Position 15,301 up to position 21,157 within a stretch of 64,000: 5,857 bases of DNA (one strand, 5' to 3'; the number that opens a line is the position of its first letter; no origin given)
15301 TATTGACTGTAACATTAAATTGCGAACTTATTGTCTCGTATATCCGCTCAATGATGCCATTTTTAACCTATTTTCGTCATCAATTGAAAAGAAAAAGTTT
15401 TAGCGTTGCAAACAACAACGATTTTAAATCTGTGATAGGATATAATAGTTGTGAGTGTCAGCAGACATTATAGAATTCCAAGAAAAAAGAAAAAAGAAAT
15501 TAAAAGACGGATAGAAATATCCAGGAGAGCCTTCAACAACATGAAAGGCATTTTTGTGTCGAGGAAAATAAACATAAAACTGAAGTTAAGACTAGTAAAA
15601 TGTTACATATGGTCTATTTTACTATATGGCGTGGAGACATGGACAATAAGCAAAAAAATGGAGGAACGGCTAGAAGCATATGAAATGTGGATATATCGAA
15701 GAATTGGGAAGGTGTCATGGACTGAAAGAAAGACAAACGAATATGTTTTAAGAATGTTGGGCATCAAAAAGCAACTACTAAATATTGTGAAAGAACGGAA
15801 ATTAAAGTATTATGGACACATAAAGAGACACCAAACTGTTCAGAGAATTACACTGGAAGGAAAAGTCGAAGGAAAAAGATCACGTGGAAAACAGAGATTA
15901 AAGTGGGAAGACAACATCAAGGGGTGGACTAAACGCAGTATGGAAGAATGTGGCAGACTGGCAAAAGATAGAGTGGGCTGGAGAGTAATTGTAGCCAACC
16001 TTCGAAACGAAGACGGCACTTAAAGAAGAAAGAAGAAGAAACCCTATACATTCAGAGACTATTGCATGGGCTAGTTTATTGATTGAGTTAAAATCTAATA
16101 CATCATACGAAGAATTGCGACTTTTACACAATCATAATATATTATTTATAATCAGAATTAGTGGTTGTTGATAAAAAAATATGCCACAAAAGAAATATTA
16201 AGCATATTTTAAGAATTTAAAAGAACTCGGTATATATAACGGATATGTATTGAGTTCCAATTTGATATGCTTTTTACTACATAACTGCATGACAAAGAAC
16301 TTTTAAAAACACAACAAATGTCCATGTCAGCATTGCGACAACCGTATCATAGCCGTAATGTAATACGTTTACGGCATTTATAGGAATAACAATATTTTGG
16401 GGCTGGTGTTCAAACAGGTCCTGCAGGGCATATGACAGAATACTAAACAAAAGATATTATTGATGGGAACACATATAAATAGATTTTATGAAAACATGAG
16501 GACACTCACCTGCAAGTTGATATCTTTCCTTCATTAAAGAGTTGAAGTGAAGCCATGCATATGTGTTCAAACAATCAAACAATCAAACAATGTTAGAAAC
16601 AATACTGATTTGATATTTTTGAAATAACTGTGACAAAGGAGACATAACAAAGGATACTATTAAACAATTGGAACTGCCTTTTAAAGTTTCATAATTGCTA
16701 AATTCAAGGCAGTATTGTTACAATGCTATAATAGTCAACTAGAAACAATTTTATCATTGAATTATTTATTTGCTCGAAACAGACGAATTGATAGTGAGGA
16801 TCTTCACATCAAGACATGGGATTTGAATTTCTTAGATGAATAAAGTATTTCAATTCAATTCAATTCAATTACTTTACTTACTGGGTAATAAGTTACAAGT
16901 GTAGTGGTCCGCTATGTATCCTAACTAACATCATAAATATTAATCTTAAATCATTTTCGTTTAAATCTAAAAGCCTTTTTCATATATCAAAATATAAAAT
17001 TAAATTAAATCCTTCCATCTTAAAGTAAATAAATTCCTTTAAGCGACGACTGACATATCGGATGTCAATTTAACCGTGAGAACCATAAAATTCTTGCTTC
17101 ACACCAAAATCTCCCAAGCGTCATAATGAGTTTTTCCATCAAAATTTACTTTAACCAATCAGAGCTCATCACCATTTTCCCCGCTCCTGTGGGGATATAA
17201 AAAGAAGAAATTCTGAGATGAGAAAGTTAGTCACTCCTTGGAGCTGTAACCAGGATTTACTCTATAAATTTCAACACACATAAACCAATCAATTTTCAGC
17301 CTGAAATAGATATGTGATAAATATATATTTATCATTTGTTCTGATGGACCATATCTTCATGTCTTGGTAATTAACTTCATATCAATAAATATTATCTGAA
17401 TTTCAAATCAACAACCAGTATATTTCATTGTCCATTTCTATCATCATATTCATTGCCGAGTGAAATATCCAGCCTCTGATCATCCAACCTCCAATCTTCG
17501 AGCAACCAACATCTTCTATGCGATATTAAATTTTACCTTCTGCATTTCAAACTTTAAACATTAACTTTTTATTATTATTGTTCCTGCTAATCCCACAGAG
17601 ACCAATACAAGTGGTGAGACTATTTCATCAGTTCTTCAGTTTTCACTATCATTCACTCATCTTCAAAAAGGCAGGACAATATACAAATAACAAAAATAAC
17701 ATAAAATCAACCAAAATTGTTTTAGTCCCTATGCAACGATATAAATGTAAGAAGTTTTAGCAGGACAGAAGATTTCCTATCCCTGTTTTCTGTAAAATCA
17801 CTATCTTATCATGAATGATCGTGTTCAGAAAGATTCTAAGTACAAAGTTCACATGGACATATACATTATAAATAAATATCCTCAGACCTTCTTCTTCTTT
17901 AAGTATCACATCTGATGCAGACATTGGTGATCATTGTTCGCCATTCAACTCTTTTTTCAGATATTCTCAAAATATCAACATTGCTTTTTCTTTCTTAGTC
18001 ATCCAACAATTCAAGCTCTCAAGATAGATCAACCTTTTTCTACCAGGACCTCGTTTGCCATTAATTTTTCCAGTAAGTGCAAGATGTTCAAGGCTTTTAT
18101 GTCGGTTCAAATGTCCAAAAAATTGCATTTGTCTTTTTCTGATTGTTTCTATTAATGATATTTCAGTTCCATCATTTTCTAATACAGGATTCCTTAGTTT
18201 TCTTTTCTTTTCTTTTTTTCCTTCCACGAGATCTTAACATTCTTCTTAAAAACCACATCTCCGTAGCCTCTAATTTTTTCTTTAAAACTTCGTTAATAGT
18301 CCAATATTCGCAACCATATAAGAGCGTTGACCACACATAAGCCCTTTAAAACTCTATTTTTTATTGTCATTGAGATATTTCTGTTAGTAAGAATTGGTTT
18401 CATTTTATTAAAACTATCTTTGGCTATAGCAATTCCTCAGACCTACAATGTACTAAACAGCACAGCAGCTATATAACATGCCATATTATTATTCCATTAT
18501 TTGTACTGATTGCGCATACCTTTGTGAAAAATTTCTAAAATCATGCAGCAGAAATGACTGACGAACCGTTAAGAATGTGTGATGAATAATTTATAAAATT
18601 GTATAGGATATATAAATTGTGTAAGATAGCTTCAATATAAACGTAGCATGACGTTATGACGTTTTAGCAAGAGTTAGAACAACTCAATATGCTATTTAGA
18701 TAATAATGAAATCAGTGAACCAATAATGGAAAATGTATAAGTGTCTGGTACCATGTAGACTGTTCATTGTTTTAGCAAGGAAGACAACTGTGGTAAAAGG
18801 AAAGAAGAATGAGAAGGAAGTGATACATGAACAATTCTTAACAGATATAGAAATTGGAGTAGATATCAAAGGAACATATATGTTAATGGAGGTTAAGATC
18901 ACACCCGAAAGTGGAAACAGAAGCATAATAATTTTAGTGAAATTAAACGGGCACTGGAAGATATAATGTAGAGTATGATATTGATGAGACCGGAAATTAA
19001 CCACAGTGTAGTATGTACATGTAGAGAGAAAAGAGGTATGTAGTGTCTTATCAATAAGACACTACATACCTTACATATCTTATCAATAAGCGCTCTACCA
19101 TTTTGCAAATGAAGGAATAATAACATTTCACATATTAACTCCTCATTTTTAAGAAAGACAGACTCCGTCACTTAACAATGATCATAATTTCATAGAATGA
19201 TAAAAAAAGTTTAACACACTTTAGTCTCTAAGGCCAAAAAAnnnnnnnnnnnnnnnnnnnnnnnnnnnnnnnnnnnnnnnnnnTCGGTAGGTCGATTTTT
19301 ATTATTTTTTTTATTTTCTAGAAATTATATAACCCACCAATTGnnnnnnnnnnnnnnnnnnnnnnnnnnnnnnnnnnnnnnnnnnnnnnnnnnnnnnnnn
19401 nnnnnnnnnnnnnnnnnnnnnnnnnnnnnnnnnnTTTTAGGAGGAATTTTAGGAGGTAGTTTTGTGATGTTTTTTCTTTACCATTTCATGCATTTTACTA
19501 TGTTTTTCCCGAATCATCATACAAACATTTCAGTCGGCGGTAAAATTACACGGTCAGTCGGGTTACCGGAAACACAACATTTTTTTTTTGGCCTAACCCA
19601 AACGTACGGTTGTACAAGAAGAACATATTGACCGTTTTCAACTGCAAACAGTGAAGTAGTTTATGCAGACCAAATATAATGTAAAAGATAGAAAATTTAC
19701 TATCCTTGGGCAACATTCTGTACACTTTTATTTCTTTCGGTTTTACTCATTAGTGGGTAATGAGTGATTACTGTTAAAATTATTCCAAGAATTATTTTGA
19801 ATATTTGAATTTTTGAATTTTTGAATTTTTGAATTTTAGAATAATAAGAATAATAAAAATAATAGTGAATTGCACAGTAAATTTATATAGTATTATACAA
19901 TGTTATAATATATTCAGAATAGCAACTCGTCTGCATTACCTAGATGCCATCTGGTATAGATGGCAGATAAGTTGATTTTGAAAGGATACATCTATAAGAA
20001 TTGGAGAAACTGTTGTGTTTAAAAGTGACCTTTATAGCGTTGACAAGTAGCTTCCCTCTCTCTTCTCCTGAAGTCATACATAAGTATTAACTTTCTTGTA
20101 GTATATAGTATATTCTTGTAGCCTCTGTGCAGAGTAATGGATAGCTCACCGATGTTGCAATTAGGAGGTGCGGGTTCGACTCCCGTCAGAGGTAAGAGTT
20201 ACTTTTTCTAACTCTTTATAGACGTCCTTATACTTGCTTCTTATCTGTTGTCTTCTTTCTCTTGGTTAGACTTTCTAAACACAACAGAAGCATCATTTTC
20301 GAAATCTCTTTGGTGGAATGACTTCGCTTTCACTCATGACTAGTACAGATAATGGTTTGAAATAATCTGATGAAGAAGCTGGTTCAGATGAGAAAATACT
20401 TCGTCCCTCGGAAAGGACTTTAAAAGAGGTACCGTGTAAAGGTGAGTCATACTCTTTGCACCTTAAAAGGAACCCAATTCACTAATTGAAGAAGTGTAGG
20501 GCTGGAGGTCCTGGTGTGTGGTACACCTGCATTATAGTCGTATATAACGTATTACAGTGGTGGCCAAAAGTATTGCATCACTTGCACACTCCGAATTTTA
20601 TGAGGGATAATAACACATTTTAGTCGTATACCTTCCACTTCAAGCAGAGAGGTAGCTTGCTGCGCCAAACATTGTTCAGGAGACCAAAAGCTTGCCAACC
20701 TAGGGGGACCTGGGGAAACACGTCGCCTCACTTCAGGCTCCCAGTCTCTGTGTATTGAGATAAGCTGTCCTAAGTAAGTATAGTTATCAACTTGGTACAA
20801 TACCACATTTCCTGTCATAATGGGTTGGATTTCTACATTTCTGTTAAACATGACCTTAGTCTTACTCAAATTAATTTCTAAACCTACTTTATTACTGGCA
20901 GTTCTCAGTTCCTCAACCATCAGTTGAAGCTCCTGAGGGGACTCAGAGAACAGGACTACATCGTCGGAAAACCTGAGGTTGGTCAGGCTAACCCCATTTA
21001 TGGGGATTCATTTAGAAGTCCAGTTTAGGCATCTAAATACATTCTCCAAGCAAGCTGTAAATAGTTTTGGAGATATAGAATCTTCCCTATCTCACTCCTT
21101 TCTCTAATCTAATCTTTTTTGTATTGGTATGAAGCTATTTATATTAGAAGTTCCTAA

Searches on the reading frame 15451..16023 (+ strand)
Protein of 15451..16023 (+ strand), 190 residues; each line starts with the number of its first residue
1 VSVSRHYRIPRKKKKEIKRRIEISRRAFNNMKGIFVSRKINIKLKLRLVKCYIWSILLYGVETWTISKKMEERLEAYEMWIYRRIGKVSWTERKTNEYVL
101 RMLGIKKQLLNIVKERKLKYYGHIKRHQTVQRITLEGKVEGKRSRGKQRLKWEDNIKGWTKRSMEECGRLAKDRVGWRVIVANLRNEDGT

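Call 14: search_protein_families(library=pfam, proteins=[window:15451-16023:+], max_evalue=0.01)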
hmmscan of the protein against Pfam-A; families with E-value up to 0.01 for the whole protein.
window:15451-16023:+ (190 aa): 0 families

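Call 22: find_homologous_proteins(query=window:15451-16023:+)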
Query window:15451-16023:+ (190 aa): 44 proteins with E <= 0.001 among 95 candidates.
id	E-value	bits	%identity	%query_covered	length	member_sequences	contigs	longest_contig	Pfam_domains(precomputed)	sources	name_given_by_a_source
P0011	1.4e-60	222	99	56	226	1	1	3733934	PF03114.24,PF14604.13,PF00018.35,PF07653.24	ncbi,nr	ncbi:Endophilin-B1 [Nymphon striatum]|nr:Endophilin-B1 [Nymphon striatum]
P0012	3.6e-58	215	54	94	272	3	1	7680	PF00078.33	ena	-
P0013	4.1e-58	214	54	94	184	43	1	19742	-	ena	-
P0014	4.1e-58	214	54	94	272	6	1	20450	PF00078.33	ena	-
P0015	9.4e-55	203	53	93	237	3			-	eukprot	eukprot:gene4984-5642_t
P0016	3.7e-54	202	100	51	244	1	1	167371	PF07679.23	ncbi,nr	ncbi:hypothetical protein GQR58_028094 [Nymphon striatum]|nr:hypothetical protein GQR58_028094 [Nymp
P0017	5.2e-54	201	100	51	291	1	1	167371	PF07679.23,PF07686.24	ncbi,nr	ncbi:hypothetical protein GQR58_028094 [Nymphon striatum]|nr:hypothetical protein GQR58_028094 [Nymp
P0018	6.6e-53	197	54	94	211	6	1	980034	-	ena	-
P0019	6.2e-51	191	52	94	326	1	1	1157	PF00078.33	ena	-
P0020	1.6e-50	190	47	93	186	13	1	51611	-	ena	-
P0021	9.3e-46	174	48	93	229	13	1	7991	-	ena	-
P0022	1.2e-44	171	52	76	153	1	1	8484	-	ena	-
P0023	4.3e-44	169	47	91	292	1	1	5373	PF00078.33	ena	-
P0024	5.1e-44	168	54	76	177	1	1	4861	-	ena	-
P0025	7.6e-44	168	46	84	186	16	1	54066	-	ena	-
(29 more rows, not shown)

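Call 23: find_encoding_contigs(protein=P0011, flank=10000, max_places=3)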
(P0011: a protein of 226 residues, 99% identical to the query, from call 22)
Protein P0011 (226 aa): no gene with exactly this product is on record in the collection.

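Call 24: find_encoding_contigs(protein=P0016, flank=10000, max_places=3)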
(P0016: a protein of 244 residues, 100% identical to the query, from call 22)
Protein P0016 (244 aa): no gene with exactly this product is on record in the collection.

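Call 25: find_encoding_contigs(protein=P0017, flank=10000, max_places=3)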
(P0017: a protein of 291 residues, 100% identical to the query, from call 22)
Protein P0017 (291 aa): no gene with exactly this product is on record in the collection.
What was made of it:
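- Tried and rejected: Look-ups of the N. striatum proteins P0011, P0016 and P0017 were not on record (calls 23-25).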

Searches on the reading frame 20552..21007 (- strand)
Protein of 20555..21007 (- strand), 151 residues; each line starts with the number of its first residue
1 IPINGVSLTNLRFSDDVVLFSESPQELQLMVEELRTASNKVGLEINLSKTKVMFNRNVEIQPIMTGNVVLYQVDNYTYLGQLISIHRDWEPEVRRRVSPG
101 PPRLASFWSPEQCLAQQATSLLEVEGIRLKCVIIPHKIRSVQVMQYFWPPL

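Call 14: search_protein_families(library=pfam, proteins=[window:20552-20920:-], max_evalue=0.01)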
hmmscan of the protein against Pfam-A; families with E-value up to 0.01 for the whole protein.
window:20552-20920:- (122 aa): 0 families

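Call 49: search_protein_families(library=pfam, proteins=[window:20555-21007:-], max_evalue=1)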
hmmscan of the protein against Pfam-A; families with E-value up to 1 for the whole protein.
window:20555-21007:- (151 aa): 1 family
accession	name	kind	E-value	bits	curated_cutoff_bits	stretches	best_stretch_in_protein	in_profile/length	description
PF00078.32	RVT_1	-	1.5e-09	38.3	29.6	1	8-81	147-203/205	Reverse transcriptase (RNA-dependent DNA polymerase)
